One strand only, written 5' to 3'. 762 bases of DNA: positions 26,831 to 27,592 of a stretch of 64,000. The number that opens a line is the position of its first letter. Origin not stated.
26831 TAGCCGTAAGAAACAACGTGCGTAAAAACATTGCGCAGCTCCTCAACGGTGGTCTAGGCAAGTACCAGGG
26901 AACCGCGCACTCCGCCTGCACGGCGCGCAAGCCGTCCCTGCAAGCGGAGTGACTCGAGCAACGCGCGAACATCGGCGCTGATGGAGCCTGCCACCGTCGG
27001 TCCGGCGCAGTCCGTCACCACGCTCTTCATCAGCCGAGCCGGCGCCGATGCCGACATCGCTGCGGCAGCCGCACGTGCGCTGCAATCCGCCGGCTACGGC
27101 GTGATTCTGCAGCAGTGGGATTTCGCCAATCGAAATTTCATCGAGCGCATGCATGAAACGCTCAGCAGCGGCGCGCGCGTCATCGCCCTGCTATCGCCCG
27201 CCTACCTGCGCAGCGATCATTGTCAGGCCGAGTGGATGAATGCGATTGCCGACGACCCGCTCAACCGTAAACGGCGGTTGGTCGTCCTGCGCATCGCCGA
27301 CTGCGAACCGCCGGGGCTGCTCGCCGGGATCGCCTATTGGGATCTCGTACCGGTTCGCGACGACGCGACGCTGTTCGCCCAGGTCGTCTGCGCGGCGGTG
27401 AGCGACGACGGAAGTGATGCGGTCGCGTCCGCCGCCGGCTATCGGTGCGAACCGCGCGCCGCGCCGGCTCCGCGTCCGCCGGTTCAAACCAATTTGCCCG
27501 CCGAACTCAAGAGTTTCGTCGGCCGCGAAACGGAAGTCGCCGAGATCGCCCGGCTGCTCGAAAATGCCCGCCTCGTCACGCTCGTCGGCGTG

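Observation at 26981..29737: Solitary TIR - NB-ARC - TPR STAND protein: candidate NLR-like abortive-infection sensor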

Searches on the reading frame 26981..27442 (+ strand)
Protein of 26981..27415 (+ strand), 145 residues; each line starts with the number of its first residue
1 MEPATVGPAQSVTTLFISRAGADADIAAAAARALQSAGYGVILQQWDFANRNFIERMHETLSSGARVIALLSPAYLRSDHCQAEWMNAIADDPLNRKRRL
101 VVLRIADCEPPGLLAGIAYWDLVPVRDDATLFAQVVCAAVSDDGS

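Call 11: find_homologous_proteins(query=window:26981-27409:+, max_evalue=0.001)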
Query seq(143 aa) (143 aa): 58 proteins with E <= 0.001 among 195 candidates.
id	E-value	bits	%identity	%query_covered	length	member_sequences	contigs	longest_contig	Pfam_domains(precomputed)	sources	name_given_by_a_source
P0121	1.5e-60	221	76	90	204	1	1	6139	PF13676.12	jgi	jgi:hypothetical protein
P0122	1.5e-54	201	67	94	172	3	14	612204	PF13676.12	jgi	jgi:hypothetical protein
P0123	4.8e-53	197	62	97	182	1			PF13676.12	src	-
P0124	1.0e-50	189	64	92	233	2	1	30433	PF13676.12,PF13191.13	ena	-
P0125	5.5e-50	187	64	96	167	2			PF13676.12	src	-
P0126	4.5e-48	181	65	89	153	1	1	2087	PF13676.12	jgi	jgi:TIR domain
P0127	2.4e-46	175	61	92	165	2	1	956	PF13676.12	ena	-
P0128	2.4e-46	175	63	89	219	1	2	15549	PF13676.12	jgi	jgi:hypothetical protein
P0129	2.5e-46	175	61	92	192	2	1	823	PF13676.12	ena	-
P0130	3.8e-46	174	62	93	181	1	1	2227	PF13676.12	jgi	jgi:TIR domain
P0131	4.2e-46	174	70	78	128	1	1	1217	PF13676.12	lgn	-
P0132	4.6e-46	174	66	88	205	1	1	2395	PF13676.12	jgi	-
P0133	5.0e-46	174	63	88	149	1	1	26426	PF13676.12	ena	-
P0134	1.2e-45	173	67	81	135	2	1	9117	PF13676.12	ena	-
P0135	1.4e-45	172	63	88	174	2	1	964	PF13676.12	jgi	-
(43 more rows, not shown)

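Call 28: search_solved_structures(query=A3, max_evalue=10, show_alignments=5)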
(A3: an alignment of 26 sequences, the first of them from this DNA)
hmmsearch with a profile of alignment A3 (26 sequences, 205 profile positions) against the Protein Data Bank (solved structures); distinct sequences matched with E-value up to 10: 27.
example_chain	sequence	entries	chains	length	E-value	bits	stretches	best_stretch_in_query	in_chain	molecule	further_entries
1fyv_A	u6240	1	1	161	1.3e-05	28.4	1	10-85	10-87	TOLL-LIKE RECEPTOR 1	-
7nuw_A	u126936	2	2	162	1.3e-05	28.3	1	10-85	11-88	Toll-like receptor 1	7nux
7nt7_A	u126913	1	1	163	1.3e-05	28.3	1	10-85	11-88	Toll-like receptor 1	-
9mud_K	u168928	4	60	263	4e-05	26.7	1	14-91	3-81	Cat1 (CRISPR associated TIR 1) pentagonal filament | Cat1 (CRISPR associated TIR 1) pentagonal filament assembly | Cat1 (CRISPR-associated TIR 1)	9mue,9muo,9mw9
7ylf_A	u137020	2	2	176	0.00027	24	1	5-86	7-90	Toll-like receptor 15 | Toll-like receptor 2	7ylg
4om7_A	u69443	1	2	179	0.00036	23.6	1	14-85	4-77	Toll-like receptor 6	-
2z5v_A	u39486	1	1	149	0.0013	21.8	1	11-105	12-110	Myeloid differentiation primary response protein MyD88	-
8w8m_D2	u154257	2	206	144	0.0013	21.8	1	11-105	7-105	Myeloid differentiation primary response protein MyD88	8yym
4eo7_A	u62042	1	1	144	0.0013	21.8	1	11-105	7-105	Myeloid differentiation primary response protein MyD88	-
7uxr_A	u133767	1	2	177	0.0014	21.7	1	10-95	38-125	TIR domain protein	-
7beq_A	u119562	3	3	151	0.0014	21.7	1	11-105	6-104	Myeloid differentiation primary response protein MyD88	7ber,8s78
4dom_A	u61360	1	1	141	0.0015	21.7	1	11-105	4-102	Myeloid differentiation primary response protein MyD88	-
2js7_A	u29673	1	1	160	0.0016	21.6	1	11-105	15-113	Myeloid differentiation primary response protein MyD88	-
7l6w_A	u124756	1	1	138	0.0023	21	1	13-105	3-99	Myeloid differentiation primary response protein MyD88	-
9phb_G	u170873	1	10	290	0.0039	20.3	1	7-89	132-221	SpbK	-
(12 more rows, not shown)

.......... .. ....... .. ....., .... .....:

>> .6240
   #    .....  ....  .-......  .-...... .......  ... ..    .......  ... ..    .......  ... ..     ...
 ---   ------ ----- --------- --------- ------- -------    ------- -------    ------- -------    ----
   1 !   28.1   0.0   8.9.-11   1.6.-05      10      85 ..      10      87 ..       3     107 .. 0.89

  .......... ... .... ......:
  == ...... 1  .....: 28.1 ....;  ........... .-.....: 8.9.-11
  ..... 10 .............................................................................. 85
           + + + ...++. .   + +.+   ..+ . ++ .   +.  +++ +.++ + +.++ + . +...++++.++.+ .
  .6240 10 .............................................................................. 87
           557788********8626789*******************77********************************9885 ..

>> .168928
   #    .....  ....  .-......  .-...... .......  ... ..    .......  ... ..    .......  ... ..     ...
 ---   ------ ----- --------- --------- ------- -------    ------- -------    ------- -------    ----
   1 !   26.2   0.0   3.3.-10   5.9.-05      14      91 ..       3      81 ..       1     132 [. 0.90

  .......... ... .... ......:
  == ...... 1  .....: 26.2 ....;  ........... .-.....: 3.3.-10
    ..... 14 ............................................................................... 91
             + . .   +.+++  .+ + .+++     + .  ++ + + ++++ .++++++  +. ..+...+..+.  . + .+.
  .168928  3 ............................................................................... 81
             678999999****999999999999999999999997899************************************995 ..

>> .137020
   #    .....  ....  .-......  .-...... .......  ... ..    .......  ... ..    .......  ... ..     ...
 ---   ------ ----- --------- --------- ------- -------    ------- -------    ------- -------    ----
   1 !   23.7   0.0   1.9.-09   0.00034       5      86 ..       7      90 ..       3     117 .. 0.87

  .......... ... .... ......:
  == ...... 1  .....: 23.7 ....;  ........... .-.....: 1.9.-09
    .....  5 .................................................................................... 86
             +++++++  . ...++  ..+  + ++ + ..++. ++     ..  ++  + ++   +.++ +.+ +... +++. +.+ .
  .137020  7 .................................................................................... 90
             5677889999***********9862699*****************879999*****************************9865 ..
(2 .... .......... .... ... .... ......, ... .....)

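Call 37: predict_structure(alignment_id=A3)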
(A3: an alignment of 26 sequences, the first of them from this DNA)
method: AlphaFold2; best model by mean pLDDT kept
length: 154 residues; sequences in the alignment: 26
mean_pLDDT: 84.0   pTM: 0.78
mean pLDDT of the five models: 84.0, 82.2, 81.5, 77.8, 77.6
residues with pLDDT >= 90: 77; 70-90: 48; 50-70: 22; < 50: 7
segments of 3 or more residues with pLDDT < 50: 47-49
pLDDT, mean of each block of 10 residues (from residue 1): 67 91 94 96 65 76 90 92 88 89 93 82 96 95 61 47
secondary structure, 60 per line:
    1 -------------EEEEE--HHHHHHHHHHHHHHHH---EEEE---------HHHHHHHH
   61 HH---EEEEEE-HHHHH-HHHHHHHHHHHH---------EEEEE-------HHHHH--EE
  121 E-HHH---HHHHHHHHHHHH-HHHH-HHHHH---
elements in order: E14-18 H21-36 E40-43 H53-62 E66-71 H73-77 H79-90 E100-104 H112-116 E119-121 H129-140 H142-145 H147-151

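Call 41: fold_search(model_id=the predicted structure, library=pdb)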
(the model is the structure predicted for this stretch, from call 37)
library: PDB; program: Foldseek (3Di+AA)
matches with E <= 10: 1236; with E <= 0.001: 12
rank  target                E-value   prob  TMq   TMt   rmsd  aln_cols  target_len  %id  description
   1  8w8m_1A               1.8e-04  1.00  0.58  0.65   4.1       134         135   19  Cryo-EM structure of helical filament of MyD88 TIR (released 2024-09-04)
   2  4w8g                  2.3e-04  1.00  0.58  0.70   4.0       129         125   19  Crystal structure of the TIR domain of the Toll-related Receptor TRR-2 from the lower metazoan Hydra magnipapillata (cry (released 2015-09-09)
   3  7beq                  2.4e-04  1.00  0.62  0.68   3.7       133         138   20  MicroED structure of the MyD88 TIR domain higher-order assembly (released 2021-03-10)
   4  4dom                  2.7e-04  1.00  0.55  0.59   5.0       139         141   19  Crystal Structure of the TIR-domain of Human Myeloid Differentiation Primary Response protein (MyD88) (released 2013-04-10)
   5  8yym_A                3.3e-04  1.00  0.57  0.63   4.4       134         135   19  Cryo-EM structure of cylindrical fiber of MyD88 TIR (released 2025-03-26)
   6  5uzb_A                4.3e-04  1.00  0.54  0.57   5.8       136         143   15  Cryo-EM structure of the MAL TIR domain filament (released 2017-07-26)
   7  7ylf                  4.5e-04  1.00  0.56  0.60   4.3       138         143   20  Crystal structure of the chicken Toll-like receptor 15 TIR domain (2-mercaptoethanol adduct) (released 2023-05-31)
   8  7ylg                  5.1e-04  1.00  0.59  0.63   3.9       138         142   20  Crystal structure of the chicken Toll-like receptor 15 TIR domain (glutathione adduct) (released 2023-05-31)
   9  4w8h_A                5.8e-04  1.00  0.57  0.68   3.9       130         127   20  Crystal structure of the TIR domain of the Toll-related Receptor TRR-2 from the lower metazoan Hydra magnipapillata (c (released 2015-09-09)
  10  2j67_B                6.2e-04  1.00  0.55  0.62   4.4       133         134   18  The TIR domain of human Toll-Like Receptor 10 (TLR10) (released 2006-09-27)
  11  9lmq_A                8.5e-04  1.00  0.56  0.31   4.4       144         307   14  Cryo-EM structure of TIR-STING/c-di-GMP complex (released 2025-08-27)
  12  7nt7_MODEL_1_A        9.0e-04  1.00  0.57  0.55   4.1       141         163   20  Solution structure of toll like receptor 1 (TLR1) TIR domain (released 2021-08-25)
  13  9ot1_E                1.7e-03  1.00  0.55  0.49   4.9       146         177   12  Helical assembly of the IL-17RA/RB/ACT1 complex (released 2025-12-17)
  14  9dki                  2.2e-03  1.00  0.53  0.57   5.8       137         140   14  Crystal structure of the TIR domain C117H mutant from human TRAM (released 2025-01-22)
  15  4c6t_D                2.2e-03  1.00  0.48  0.46  11.4       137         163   18  Crystal structure of the RPS4 and RRS1 TIR domain heterodimer (released 2014-05-28)
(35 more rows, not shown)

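Call 82: search_protein_representatives(protein=window:26981-27415:+)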
Query: 145 residues. Proteins with E-value up to 0.001 (for the whole library): 4966; up to 1e-10: 2658; up to 1e-30: 94. The best 150 are listed.
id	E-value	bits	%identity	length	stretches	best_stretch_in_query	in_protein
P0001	5.1e-88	308.3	100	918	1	1-145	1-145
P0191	1.1e-53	197.1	67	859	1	11-142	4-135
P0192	2.7e-52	192.6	65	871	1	5-143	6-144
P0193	5.1e-52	191.7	63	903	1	11-144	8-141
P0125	1.4e-50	187.0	65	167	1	8-141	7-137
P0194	1.5e-50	186.9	67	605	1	14-141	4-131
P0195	4.4e-50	185.4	63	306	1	8-141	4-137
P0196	2.8e-49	182.8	63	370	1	12-144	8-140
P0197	4.4e-49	182.2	66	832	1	14-141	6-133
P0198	1.9e-48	180.1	66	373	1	14-141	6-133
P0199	2.0e-48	180.0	59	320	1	10-142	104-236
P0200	3.1e-48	179.4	66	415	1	13-141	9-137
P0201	8.5e-48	178.0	62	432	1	12-141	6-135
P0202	3.6e-47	175.9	67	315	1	13-143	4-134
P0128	6.0e-47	175.2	62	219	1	14-141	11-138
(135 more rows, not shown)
